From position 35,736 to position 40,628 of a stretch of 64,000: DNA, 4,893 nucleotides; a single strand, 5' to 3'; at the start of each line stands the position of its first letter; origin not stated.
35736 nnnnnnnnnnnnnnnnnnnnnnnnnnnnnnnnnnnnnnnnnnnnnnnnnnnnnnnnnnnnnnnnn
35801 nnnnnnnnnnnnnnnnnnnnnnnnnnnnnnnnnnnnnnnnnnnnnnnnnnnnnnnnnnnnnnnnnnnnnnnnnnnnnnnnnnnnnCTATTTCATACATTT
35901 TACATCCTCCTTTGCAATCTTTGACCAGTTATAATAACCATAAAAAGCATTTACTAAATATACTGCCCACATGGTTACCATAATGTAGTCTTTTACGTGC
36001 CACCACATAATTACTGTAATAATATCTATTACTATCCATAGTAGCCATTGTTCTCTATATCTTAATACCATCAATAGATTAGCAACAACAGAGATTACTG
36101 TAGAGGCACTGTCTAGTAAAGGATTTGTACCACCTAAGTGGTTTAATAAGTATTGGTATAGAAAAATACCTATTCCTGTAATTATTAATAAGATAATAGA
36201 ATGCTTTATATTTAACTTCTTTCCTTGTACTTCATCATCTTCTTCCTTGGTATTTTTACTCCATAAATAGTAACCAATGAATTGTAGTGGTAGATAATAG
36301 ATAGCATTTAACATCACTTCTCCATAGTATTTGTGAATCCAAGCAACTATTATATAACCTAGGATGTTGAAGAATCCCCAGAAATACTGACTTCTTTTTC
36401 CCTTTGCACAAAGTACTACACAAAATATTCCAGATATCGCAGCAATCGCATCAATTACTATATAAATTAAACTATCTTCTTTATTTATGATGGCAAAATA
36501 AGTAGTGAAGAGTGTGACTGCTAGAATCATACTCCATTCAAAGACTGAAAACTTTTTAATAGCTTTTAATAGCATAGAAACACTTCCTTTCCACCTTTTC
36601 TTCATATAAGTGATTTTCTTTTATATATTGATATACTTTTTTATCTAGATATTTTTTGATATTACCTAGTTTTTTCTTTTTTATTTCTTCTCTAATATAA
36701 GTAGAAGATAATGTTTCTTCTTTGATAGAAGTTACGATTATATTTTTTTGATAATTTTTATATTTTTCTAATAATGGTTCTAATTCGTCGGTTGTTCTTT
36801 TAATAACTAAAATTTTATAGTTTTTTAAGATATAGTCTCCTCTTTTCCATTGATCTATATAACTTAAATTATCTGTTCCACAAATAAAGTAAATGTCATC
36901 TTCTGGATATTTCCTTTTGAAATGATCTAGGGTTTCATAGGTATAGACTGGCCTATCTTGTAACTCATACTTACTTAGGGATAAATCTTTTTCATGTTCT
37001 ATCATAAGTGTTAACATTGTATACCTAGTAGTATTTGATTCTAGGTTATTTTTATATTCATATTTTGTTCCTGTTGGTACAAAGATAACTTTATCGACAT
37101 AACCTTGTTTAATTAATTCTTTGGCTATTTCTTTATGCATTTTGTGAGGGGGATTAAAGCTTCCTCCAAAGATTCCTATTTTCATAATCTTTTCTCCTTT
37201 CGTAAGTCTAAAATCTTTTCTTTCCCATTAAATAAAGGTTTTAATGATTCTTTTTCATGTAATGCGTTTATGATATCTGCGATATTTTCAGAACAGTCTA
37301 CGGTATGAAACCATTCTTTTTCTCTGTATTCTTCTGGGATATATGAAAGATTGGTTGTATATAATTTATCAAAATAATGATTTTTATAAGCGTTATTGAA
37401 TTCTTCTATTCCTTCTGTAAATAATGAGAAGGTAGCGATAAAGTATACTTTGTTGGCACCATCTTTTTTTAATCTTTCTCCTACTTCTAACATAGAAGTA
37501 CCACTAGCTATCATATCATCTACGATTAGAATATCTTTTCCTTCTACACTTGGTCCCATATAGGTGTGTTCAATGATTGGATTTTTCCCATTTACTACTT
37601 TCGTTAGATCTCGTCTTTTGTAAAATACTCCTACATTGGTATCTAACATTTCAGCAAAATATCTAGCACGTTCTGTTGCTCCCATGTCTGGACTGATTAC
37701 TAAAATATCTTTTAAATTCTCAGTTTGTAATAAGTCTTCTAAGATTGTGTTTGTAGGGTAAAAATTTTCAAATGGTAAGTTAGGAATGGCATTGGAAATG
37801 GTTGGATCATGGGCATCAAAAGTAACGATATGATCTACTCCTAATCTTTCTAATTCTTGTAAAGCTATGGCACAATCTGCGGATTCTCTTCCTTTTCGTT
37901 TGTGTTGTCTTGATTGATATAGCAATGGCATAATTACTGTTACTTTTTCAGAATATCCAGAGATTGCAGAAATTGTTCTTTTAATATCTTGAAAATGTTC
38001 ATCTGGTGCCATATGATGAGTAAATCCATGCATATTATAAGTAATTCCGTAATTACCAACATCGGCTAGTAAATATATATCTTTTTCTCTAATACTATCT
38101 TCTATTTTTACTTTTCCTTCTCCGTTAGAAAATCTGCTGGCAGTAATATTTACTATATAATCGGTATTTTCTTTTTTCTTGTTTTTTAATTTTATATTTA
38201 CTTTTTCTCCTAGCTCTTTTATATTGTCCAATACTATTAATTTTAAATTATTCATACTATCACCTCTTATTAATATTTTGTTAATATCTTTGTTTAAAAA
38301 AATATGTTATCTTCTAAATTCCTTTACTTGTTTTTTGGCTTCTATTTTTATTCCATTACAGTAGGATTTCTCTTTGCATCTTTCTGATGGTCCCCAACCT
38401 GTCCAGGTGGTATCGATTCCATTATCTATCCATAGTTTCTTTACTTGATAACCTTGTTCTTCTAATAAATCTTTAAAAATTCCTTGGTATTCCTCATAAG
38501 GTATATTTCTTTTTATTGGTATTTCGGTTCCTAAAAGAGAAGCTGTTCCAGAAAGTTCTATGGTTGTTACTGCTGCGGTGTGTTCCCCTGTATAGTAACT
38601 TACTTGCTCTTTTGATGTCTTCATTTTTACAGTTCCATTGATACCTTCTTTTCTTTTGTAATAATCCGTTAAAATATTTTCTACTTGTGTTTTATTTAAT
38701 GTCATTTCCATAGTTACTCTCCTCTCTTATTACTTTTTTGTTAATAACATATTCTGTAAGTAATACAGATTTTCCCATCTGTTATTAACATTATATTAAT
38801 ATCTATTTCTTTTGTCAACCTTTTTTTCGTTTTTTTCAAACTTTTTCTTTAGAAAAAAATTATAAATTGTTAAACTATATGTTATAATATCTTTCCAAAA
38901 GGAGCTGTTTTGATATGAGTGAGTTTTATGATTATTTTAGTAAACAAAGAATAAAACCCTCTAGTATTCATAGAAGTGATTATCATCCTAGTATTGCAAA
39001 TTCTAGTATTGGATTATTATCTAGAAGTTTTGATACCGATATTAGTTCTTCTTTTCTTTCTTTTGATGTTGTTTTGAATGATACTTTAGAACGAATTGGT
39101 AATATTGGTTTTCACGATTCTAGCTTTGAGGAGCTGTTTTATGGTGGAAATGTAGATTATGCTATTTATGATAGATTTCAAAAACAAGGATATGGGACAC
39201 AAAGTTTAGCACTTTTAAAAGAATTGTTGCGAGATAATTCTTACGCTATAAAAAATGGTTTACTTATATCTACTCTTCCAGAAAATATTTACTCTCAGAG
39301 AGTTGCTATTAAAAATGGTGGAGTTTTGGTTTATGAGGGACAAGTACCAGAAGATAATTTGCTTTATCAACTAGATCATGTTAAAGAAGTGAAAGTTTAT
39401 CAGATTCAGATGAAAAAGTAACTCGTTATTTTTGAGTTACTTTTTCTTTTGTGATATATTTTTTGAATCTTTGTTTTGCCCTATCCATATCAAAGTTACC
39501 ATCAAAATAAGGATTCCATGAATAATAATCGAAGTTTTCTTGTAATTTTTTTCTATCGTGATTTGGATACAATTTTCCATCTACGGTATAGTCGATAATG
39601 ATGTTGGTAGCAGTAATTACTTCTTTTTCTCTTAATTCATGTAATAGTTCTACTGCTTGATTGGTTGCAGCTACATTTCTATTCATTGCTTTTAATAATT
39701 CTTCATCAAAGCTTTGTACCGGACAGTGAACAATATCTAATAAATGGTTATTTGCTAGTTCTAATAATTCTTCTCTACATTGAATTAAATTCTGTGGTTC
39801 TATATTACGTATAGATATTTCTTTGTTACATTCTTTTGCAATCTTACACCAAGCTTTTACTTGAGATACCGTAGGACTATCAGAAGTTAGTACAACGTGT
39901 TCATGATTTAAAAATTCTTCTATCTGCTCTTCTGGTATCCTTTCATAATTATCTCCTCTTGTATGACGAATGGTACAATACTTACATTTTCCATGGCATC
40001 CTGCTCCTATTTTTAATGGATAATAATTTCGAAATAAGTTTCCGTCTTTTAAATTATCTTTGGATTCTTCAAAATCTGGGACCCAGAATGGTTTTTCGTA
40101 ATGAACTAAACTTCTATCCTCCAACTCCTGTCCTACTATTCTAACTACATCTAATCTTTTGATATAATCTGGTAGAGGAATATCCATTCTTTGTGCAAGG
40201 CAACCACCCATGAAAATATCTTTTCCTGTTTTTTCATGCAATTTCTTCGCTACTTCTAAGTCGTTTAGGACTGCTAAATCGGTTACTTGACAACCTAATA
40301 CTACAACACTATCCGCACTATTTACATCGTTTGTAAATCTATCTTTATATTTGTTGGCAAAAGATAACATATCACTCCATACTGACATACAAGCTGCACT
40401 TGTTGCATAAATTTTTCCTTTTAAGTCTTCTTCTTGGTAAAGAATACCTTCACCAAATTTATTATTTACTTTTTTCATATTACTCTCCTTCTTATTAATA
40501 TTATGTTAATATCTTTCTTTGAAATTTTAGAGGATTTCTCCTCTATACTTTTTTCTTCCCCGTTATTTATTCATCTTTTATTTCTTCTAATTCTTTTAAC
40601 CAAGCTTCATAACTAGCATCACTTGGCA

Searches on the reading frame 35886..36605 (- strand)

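Call 3: search_protein_families(library=pfam, proteins=[window:35886-36605:-], max_evalue=0.1)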
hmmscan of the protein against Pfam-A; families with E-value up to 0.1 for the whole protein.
window:35886-36605:- (239 aa): 1 family
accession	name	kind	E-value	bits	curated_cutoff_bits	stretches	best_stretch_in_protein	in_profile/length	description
PF04973.17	NMN_transporter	-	8e-48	163.1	27.3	1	50-229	2-175/175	Nicotinamide mononucleotide transporter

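Call 4: search_protein_families(library=ncbifam, proteins=[window:35886-36605:-], max_evalue=0.1)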
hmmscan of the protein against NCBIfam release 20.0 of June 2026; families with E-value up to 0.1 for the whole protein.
window:35886-36605:- (239 aa): 2 families
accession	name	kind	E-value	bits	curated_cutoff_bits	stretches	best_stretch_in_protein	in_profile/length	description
TIGR01528.1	NMN_trans_PnuC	equivalog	2.2e-45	154.9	42.45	1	50-233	3-187/187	nicotinamide riboside transporter PnuC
NF011926.0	PRK15397.1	subfamily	2.9e-21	76.4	335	2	161-235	159-233/239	nicotinamide riboside transporter PnuC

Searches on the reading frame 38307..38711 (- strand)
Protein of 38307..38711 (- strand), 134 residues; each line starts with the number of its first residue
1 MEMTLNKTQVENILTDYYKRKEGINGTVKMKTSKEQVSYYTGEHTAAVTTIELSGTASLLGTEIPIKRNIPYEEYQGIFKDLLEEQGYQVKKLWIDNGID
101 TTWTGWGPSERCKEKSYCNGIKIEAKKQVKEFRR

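Call 41: search_protein_families(library=pfam, proteins=[window:38307-38711:-], max_evalue=0.001)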
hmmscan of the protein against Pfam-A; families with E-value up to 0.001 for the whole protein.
window:38307-38711:- (134 aa): 0 families

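Call 85: search_protein_families(library=phrogs, proteins=[window:38307-38711:-], max_evalue=1)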
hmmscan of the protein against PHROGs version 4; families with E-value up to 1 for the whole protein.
window:38307-38711:- (134 aa): 0 families

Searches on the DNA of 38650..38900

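Call 89: search_rna_families(source=window, start=38650, end=38900, threshold=evalue, max_evalue=5)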
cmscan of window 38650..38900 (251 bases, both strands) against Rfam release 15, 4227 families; matches with E-value up to 5: 1.
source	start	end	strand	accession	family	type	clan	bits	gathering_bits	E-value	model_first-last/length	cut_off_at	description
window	38827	38870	-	RF02584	KRAS_3UTR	Cis-reg;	-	26.9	49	0.25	1-49/49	no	KRAS 3' UTR cis-regulatory element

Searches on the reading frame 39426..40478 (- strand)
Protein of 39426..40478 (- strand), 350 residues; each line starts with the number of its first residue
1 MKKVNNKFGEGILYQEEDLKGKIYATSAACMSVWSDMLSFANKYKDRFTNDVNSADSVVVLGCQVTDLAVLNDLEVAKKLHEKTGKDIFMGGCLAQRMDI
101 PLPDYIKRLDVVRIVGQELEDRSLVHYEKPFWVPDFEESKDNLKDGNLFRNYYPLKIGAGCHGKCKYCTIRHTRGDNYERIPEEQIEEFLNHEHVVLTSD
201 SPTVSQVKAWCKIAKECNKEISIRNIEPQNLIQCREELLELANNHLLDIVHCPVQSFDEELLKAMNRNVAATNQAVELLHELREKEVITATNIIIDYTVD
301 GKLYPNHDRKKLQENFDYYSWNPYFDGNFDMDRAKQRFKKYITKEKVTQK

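Call 41: search_protein_families(library=pfam, proteins=[window:39426-40478:-], max_evalue=0.001)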
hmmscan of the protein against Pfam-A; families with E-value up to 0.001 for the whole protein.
window:39426-40478:- (350 aa): 2 families
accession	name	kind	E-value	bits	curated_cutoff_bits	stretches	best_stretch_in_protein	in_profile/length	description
PF04055.27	Radical_SAM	-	7.9e-15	55.9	29.5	1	156-294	2-149/166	Radical SAM superfamily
PF00919.26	UPF0004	-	3.4e-05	24.2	27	1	41-102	23-86/98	Uncharacterized protein family UPF0004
